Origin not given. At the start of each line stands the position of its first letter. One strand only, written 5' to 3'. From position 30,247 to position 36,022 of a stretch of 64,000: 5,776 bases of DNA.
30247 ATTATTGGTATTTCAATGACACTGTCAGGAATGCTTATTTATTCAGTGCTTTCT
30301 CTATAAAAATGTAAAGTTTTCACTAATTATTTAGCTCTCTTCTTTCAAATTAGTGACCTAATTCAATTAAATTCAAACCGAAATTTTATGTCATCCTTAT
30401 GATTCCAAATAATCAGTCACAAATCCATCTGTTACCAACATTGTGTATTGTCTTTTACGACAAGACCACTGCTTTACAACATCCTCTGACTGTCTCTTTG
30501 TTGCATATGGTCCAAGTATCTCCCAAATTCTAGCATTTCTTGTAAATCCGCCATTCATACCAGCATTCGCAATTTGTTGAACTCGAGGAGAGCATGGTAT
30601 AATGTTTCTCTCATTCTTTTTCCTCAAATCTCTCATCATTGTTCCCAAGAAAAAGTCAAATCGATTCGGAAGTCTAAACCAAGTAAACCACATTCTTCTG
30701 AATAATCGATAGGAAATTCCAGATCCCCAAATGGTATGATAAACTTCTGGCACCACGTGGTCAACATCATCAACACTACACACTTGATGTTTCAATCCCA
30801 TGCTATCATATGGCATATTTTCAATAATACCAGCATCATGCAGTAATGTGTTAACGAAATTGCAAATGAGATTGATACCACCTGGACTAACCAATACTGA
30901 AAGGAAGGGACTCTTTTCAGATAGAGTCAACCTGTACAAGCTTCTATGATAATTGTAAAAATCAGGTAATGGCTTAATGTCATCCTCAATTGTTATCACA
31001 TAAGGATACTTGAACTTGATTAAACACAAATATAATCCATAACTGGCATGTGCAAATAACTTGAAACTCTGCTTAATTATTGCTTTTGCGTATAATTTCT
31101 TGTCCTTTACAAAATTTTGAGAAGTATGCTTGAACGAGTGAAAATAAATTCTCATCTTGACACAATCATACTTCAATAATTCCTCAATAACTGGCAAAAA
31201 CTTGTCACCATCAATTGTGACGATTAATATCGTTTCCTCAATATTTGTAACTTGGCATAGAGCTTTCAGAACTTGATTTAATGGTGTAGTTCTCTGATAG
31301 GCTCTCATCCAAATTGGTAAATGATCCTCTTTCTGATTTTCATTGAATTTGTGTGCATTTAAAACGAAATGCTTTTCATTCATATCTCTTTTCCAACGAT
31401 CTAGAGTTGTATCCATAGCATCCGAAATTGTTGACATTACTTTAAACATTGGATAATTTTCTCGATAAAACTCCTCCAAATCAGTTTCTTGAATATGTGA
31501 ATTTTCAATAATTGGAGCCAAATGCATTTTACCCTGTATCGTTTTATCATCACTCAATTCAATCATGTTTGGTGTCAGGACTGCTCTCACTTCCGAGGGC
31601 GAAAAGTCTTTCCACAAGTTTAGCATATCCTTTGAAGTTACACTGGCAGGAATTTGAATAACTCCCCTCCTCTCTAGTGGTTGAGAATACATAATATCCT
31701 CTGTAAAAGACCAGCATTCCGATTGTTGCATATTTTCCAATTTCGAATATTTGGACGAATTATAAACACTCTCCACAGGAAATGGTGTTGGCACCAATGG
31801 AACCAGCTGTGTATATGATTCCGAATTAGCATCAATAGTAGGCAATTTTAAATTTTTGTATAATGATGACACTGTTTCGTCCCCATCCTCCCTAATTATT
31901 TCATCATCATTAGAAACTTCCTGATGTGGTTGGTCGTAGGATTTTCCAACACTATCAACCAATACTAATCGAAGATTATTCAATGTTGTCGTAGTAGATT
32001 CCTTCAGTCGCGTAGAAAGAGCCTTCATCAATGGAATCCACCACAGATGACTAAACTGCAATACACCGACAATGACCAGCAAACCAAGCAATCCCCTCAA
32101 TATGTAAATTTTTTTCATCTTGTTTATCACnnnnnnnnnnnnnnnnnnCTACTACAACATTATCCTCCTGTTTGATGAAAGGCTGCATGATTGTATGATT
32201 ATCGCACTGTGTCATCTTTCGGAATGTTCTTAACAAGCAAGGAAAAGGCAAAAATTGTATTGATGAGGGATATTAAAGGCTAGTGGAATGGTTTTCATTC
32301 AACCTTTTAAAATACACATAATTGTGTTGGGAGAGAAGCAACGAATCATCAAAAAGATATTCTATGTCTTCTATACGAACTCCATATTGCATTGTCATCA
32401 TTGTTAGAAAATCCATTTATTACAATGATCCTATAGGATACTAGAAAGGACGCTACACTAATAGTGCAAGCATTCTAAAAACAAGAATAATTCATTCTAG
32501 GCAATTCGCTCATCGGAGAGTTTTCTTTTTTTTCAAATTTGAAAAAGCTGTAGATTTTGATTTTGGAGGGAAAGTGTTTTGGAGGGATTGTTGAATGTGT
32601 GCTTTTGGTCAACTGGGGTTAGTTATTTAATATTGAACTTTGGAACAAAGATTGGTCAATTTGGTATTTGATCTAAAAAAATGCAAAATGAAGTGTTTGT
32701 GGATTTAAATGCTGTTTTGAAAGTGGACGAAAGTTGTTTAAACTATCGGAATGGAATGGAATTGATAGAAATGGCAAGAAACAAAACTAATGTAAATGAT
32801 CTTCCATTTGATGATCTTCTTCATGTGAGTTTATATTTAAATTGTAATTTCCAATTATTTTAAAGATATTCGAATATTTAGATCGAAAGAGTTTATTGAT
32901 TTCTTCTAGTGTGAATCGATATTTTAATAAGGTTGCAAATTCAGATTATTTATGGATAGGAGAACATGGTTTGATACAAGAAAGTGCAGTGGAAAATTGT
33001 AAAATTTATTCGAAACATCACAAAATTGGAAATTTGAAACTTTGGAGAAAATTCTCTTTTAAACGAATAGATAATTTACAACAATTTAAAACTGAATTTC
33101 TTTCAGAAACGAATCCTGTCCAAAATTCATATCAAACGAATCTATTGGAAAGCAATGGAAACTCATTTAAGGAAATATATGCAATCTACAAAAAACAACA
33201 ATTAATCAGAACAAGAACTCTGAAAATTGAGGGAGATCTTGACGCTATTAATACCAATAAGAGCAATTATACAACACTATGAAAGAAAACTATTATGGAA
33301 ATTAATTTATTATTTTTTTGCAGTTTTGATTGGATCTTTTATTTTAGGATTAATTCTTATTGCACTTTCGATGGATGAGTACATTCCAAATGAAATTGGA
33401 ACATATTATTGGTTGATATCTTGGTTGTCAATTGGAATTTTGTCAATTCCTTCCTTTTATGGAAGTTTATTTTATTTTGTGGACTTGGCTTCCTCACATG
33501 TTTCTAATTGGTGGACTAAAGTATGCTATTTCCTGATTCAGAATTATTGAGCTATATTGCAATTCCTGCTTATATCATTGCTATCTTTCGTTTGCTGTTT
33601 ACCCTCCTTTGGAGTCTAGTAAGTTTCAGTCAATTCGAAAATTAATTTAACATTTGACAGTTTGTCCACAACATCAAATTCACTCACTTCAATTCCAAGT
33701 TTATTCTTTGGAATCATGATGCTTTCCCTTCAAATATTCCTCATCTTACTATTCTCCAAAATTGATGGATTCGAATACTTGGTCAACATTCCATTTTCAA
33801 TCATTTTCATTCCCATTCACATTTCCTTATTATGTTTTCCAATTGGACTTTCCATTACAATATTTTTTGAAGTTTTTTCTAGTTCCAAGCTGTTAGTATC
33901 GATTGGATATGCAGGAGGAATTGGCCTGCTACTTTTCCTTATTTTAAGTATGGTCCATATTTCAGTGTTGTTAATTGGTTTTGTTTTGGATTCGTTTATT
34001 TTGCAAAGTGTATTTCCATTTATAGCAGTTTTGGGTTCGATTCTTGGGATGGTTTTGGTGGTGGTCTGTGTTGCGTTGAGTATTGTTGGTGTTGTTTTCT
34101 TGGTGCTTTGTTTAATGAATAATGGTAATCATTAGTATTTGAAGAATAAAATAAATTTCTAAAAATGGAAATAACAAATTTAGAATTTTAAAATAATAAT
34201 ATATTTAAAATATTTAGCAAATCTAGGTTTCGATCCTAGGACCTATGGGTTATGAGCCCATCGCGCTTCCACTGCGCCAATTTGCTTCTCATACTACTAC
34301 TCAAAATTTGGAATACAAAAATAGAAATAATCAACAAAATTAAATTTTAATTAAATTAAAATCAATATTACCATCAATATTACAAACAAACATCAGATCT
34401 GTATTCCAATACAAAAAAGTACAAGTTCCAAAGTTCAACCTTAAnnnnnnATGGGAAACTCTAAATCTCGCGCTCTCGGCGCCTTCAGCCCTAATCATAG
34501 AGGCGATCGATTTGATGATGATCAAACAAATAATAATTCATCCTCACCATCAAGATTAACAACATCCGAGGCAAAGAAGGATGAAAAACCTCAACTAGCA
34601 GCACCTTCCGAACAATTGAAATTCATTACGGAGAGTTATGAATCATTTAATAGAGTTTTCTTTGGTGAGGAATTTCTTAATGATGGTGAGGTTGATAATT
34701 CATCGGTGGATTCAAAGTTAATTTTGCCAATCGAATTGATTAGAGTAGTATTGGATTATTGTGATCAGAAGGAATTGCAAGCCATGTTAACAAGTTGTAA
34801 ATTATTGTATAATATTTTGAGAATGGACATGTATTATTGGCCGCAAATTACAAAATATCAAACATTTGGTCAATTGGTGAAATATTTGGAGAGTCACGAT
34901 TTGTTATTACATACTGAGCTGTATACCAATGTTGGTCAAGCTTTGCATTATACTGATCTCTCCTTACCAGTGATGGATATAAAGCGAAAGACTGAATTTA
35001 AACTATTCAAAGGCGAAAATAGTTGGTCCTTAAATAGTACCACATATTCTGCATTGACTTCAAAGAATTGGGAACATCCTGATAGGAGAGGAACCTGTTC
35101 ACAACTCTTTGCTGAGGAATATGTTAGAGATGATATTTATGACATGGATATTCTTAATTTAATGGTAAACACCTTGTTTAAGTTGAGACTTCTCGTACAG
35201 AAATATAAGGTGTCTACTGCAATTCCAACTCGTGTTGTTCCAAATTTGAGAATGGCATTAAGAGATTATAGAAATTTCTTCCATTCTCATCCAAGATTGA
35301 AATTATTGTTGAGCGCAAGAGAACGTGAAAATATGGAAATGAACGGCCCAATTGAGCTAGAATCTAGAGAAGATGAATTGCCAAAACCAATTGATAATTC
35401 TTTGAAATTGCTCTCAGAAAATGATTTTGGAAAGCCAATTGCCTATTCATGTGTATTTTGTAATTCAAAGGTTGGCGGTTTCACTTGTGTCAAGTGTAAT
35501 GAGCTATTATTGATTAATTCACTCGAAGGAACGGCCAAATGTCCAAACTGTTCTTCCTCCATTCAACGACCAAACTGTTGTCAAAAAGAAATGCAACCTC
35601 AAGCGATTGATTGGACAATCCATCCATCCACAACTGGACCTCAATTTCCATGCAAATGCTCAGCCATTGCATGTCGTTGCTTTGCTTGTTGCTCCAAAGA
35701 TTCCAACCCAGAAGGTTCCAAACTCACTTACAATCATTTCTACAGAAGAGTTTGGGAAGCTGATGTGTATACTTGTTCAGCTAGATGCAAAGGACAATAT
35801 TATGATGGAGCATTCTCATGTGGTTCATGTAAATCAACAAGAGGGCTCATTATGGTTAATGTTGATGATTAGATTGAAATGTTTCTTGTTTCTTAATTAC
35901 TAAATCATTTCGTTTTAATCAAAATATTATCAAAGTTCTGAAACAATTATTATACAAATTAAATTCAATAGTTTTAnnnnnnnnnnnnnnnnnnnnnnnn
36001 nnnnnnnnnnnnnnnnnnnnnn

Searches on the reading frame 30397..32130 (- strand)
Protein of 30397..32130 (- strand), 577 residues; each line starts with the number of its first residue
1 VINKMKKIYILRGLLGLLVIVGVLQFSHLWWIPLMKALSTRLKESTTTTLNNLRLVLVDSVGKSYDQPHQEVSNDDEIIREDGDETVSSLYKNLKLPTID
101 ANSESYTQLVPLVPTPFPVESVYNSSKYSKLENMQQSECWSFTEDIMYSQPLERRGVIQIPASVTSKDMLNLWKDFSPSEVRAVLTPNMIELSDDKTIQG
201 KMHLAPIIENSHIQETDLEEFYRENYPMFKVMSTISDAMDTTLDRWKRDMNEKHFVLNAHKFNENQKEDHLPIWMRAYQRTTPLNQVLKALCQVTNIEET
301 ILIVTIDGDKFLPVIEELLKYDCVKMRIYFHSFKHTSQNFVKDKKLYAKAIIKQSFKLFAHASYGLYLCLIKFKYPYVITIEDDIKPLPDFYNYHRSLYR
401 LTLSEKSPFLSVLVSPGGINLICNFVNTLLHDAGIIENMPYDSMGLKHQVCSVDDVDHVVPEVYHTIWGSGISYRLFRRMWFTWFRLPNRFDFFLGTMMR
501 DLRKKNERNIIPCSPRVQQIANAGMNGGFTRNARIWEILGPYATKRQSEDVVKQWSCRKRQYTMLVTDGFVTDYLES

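Call 81: search_protein_families(library=pfam, proteins=[window:30397-32130:-], max_evalue=0.001)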
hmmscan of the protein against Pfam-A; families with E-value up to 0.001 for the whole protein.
window:30397-32130:- (577 aa): 2 families
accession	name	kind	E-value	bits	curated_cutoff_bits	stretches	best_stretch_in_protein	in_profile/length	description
PF03071.21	GNT-I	-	3.9e-06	26.4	25.4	1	254-403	78-220/434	GNT-I family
PF05060.20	MGAT2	-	2.7e-05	23.9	27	1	249-329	6-85/349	N-acetylglucosaminyltransferase II (MGAT2)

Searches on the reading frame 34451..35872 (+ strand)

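Call 31: search_protein_families(library=pfam, proteins=[window:34451-35872:+], max_evalue=0.01)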
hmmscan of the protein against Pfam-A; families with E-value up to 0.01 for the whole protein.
window:34451-35872:+ (473 aa): 1 family
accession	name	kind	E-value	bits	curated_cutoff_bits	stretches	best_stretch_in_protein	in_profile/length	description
PF00646.38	F-box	-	0.0028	18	20.5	1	91-128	3-40/43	F-box domain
